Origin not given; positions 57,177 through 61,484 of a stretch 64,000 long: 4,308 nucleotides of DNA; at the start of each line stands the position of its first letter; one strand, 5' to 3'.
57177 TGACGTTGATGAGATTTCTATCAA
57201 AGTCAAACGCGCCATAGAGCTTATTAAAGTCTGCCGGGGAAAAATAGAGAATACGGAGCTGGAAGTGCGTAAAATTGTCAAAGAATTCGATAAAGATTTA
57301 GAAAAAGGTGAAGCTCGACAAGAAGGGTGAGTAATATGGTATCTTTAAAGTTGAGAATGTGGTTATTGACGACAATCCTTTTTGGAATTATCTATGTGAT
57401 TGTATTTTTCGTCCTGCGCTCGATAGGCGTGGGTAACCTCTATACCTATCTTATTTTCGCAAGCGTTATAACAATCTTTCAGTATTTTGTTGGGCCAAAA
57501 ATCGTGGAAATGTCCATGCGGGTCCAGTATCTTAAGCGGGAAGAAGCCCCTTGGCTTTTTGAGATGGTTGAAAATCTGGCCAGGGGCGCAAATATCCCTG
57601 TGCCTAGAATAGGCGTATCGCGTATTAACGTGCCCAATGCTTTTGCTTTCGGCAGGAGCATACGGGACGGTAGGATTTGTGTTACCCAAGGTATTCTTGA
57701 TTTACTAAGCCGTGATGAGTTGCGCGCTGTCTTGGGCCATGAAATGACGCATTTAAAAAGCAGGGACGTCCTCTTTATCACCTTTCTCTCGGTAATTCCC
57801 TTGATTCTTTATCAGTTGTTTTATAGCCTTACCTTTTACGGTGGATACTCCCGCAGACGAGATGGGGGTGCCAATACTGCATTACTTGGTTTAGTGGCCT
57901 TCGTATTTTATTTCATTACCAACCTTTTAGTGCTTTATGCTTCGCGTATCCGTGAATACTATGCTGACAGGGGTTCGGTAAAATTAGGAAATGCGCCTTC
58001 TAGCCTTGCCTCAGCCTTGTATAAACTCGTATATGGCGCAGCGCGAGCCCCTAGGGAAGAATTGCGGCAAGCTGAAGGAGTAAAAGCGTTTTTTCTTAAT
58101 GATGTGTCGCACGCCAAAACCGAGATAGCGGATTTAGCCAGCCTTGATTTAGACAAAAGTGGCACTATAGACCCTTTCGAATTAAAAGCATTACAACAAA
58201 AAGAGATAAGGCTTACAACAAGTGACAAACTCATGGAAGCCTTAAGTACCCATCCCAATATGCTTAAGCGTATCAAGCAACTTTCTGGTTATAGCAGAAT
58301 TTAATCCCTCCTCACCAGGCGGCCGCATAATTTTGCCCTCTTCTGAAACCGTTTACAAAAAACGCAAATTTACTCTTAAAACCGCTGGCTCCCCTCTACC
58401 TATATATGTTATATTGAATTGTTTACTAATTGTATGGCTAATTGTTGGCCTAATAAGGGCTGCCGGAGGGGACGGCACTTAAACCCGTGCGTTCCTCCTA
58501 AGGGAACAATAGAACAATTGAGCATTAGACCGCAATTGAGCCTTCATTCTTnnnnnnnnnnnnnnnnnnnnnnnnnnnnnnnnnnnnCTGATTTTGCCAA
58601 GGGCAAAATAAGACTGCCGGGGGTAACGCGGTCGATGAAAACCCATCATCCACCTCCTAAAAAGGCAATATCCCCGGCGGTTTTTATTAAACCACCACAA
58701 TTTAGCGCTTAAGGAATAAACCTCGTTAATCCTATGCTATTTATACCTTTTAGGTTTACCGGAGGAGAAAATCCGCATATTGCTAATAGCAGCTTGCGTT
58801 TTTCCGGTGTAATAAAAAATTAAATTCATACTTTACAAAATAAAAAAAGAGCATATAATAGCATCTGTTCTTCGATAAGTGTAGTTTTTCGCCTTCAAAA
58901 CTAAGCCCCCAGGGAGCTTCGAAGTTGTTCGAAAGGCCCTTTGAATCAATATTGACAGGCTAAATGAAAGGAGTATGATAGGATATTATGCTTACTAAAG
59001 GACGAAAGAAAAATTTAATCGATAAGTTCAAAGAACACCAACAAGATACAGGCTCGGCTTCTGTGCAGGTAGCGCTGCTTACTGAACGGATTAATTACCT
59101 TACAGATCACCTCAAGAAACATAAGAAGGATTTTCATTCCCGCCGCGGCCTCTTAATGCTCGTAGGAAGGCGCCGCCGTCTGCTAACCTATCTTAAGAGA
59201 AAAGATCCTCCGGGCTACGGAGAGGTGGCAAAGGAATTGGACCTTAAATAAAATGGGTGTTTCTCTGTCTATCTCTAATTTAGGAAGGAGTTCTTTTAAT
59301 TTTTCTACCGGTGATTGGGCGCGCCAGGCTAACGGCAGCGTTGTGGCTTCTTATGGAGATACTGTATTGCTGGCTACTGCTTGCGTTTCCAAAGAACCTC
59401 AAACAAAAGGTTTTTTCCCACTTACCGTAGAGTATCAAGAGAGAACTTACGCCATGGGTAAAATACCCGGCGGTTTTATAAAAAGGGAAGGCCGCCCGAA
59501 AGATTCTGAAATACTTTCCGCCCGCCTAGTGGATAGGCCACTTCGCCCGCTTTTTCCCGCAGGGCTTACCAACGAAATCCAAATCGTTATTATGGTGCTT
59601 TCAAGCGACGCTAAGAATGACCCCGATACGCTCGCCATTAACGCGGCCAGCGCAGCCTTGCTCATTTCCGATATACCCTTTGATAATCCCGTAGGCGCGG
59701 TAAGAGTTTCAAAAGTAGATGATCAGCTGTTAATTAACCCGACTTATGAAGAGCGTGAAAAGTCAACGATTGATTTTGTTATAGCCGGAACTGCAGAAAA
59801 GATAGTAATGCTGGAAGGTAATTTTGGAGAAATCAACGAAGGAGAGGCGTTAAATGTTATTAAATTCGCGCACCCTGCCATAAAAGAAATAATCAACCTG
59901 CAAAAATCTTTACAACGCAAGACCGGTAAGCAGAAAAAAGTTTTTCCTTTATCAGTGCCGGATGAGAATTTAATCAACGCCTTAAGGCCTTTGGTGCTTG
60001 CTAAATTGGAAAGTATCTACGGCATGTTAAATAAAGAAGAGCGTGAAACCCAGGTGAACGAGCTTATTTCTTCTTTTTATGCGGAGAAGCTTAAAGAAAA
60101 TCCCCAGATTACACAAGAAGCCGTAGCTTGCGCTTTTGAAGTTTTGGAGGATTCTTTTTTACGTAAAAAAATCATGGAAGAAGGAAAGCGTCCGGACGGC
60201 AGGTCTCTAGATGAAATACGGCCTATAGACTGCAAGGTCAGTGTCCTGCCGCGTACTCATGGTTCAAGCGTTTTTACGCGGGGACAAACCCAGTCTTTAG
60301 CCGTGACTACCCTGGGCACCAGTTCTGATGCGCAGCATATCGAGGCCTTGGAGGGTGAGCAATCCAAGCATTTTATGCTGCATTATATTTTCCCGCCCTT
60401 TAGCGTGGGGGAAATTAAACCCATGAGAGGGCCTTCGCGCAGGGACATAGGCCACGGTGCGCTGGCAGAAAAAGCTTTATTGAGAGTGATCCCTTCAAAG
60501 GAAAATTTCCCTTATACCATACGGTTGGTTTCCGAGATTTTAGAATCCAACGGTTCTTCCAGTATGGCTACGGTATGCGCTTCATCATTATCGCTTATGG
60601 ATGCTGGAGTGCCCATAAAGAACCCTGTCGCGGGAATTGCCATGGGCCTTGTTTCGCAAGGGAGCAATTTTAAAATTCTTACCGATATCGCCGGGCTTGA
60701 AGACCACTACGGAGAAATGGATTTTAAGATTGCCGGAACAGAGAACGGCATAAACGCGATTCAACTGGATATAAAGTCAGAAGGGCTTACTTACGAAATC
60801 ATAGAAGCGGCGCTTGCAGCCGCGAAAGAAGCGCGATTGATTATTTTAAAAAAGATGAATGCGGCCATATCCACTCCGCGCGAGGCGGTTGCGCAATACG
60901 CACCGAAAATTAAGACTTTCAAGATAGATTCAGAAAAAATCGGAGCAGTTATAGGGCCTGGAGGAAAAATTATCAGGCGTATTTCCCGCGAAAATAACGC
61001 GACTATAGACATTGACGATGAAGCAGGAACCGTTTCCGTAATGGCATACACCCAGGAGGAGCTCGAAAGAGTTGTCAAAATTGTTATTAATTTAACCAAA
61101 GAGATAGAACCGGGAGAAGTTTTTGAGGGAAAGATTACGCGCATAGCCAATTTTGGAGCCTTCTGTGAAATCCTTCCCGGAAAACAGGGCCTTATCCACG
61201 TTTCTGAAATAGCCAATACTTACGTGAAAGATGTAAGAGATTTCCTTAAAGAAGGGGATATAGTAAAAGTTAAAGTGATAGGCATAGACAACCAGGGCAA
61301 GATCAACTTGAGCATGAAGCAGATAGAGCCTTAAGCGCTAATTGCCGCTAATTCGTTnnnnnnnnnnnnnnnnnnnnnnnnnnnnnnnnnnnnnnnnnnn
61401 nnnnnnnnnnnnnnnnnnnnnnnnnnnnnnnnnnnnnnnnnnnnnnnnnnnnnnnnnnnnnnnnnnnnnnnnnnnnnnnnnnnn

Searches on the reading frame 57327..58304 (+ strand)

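Call 10: search_protein_families(library=pfam, proteins=[window:57327-58304:+], max_evalue=0.0001)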
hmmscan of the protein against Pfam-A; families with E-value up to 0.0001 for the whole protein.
window:57327-58304:+ (325 aa): 1 family
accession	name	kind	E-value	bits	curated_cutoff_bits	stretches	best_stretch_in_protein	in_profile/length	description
PF01435.24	Peptidase_M48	-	2.7e-38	132.1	20.3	1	73-321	3-184/186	Peptidase family M48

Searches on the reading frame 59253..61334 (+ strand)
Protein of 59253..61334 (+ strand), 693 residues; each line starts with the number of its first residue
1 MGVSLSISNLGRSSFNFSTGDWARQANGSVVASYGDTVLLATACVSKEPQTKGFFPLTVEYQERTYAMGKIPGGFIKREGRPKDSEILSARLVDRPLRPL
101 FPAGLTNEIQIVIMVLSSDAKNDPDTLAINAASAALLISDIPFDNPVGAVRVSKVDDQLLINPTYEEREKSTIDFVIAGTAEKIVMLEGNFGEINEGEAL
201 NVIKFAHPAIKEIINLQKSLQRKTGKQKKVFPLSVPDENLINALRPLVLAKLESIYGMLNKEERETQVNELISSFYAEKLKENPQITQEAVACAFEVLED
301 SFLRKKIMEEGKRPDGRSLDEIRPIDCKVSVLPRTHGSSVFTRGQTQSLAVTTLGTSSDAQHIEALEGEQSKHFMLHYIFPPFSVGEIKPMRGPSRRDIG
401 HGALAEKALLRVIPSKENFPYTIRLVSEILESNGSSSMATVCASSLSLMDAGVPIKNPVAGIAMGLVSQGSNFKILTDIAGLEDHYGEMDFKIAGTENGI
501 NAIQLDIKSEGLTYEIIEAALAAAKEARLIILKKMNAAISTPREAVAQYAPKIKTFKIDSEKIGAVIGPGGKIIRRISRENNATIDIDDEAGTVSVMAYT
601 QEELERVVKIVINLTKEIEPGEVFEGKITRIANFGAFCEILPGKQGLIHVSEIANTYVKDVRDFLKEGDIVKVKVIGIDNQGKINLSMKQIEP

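Call 10: search_protein_families(library=pfam, proteins=[window:59253-61334:+], max_evalue=0.0001)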
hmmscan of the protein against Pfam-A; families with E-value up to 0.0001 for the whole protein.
window:59253-61334:+ (693 aa): 5 families
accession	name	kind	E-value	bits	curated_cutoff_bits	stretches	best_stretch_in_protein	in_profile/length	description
PF01138.27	RNase_PH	-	8.9e-60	201.2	25.5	2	16-142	6-130/130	3' exoribonuclease family, domain 1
PF03725.20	RNase_PH_C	-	1.1e-22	80.1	20.8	2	145-207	1-65/67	3' exoribonuclease family, domain 2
PF00575.29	S1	-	8e-19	68.2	22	1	618-689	2-74/74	S1 RNA binding domain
PF03726.19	PNPase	-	4.1e-11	43.6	24.6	1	241-318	3-81/81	Polyribonucleotide nucleotidyltransferase, RNA binding domain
PF00013.35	KH_1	-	7.8e-10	38.8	21.5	1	555-611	3-64/66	KH domain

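Call 13: find_encoding_contigs(protein=window:59253-61334:+, flank=2000, max_places=4)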
Protein window:59253-61334:+ (693 aa): 1 contig read that carries it; 1 place shown.
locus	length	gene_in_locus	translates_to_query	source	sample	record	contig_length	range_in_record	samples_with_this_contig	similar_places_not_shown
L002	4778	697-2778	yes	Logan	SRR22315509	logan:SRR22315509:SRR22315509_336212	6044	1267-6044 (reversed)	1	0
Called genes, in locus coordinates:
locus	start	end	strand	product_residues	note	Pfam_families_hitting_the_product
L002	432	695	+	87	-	PF00312:Ribosomal_S15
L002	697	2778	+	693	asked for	PF01138:RNase_PH, PF03725:RNase_PH_C, PF03726:PNPase, PF01138:RNase_PH, PF00013:KH_1, PF00575:S1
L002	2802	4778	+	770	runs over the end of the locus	PF13491:FtsK_4TM, PF01935:DUF87 (faint), PF17854:FtsK_alpha, PF01580:FtsK_SpoIIIE, PF09397:FtsK_gamma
